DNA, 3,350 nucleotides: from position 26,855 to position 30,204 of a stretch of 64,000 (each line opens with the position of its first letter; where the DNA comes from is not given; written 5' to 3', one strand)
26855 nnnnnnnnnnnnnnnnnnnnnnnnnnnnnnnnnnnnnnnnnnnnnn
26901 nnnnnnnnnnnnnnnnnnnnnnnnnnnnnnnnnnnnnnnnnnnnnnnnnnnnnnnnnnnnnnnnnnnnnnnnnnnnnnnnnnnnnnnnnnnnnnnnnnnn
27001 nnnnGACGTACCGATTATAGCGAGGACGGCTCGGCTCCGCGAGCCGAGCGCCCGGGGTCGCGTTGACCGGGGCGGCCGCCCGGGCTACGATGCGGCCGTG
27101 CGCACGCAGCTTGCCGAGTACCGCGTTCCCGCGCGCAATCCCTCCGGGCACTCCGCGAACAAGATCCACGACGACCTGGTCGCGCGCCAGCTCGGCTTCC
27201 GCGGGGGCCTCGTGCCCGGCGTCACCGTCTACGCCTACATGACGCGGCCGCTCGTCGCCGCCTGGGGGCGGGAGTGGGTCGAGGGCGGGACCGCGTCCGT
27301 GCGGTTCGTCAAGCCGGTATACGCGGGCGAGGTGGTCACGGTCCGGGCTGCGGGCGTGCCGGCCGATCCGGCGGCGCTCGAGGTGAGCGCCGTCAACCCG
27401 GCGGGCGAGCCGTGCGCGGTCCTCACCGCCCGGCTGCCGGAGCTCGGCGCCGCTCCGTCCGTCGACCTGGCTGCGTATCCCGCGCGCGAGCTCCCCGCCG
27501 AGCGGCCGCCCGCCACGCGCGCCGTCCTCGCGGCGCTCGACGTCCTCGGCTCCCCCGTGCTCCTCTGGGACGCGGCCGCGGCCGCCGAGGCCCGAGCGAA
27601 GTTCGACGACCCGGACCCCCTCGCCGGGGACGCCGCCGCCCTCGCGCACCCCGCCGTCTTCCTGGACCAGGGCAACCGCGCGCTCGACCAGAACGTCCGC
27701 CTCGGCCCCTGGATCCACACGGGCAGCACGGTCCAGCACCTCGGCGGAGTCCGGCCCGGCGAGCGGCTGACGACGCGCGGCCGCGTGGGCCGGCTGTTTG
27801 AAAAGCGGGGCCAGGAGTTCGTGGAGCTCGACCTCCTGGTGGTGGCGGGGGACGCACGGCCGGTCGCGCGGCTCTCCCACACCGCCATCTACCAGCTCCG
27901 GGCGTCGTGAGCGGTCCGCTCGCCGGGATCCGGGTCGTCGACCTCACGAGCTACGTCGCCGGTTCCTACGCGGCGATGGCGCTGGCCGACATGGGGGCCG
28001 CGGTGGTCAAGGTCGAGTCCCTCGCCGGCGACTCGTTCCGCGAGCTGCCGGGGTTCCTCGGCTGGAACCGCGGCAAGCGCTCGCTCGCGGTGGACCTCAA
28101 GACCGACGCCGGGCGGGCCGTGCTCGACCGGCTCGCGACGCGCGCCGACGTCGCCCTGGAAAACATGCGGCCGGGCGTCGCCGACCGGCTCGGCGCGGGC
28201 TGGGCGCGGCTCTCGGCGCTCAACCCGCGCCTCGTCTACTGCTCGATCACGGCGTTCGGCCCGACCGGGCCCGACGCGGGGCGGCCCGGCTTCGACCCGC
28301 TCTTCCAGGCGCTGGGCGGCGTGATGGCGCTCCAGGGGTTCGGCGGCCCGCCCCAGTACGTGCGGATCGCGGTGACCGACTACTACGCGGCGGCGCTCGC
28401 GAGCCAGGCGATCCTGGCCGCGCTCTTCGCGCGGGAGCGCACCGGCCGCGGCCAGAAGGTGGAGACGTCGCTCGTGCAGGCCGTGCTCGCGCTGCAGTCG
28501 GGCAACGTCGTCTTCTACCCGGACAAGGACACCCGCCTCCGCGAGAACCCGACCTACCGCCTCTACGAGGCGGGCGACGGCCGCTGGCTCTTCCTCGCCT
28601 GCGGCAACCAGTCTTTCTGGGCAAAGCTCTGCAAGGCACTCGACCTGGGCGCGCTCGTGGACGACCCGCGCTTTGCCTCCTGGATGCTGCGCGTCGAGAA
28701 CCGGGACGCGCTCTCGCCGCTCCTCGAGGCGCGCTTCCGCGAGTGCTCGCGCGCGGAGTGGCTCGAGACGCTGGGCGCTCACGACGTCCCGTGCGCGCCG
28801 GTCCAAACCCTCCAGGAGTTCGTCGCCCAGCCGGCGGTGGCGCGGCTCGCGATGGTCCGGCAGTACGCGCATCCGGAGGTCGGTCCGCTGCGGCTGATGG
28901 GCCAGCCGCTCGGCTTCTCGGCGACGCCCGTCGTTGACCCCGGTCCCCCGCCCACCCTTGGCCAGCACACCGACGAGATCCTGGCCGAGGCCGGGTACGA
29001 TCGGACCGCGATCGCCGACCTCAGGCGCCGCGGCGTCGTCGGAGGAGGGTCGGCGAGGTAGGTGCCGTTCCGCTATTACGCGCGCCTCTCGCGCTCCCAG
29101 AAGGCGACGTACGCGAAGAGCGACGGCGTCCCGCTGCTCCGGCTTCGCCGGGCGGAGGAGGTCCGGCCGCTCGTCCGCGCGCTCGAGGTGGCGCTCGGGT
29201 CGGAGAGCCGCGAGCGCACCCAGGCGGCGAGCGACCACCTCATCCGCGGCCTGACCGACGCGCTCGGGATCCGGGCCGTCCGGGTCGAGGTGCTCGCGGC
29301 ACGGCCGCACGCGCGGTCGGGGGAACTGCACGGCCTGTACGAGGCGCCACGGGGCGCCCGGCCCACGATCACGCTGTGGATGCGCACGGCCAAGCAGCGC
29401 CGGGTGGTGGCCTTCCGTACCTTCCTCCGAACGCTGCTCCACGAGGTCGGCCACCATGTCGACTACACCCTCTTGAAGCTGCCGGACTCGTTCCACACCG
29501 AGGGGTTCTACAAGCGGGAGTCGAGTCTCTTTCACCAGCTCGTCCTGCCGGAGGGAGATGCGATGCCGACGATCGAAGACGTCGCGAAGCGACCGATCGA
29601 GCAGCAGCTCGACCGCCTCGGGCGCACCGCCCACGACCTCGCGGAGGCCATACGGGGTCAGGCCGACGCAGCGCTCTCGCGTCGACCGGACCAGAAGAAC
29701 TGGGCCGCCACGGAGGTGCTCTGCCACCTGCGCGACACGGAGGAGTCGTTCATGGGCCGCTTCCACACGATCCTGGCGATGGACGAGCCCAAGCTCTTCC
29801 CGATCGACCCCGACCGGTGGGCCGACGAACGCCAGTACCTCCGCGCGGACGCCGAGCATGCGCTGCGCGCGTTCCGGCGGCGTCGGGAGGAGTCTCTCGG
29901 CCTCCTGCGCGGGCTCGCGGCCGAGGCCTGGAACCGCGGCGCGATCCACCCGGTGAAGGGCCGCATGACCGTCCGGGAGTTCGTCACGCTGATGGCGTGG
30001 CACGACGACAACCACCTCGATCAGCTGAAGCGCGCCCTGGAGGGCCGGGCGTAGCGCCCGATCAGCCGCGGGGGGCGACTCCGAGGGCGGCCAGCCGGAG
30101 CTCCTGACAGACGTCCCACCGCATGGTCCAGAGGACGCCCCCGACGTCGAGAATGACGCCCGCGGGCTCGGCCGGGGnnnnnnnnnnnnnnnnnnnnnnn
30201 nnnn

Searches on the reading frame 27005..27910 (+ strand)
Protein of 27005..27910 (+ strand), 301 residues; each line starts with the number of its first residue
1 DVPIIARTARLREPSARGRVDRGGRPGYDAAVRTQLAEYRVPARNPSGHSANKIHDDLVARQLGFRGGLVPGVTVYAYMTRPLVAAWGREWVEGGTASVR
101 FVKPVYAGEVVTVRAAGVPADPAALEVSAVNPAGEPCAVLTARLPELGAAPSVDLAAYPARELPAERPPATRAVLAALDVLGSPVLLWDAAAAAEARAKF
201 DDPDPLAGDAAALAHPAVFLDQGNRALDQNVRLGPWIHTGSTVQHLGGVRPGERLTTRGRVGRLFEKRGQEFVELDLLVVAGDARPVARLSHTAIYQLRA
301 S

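Call 67: search_protein_families(library=pfam, proteins=[window:27005-27910:+], max_evalue=0.00001)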
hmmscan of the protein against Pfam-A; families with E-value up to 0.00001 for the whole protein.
window:27005-27910:+ (301 aa): 1 family
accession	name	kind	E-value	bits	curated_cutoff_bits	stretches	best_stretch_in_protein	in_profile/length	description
PF01575.25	MaoC_dehydratas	-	1.7e-06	28.1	27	0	53-116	35-100/123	MaoC like domain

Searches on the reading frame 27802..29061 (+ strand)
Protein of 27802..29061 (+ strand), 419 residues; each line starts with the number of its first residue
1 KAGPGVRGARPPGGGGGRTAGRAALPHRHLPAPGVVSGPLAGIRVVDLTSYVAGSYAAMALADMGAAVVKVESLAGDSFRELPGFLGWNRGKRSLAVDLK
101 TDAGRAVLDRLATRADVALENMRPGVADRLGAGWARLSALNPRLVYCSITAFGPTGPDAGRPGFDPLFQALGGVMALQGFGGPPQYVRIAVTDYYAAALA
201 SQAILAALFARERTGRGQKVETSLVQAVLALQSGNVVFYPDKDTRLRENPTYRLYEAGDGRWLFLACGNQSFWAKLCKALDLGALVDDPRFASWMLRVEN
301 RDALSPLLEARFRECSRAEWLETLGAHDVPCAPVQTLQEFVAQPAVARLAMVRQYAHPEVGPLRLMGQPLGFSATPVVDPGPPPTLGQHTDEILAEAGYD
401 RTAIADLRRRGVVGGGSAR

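Call 67: search_protein_families(library=pfam, proteins=[window:27802-29061:+], max_evalue=0.00001)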
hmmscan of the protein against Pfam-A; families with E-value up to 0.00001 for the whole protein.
window:27802-29061:+ (419 aa): 1 family
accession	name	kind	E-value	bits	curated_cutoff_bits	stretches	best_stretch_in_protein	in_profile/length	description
PF02515.22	CoA_transf_3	-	3.8e-115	385.3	23.3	1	40-390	1-366/366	CoA-transferase family III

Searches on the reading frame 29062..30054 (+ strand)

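Call 67: search_protein_families(library=pfam, proteins=[window:29062-30054:+], max_evalue=0.00001)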
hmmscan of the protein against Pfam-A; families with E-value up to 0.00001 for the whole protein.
window:29062-30054:+ (330 aa): 1 family
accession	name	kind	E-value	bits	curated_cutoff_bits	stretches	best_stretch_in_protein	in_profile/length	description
PF12867.12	DinB_2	-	3.7e-17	63.4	24.8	1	186-321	2-127/128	DinB superfamily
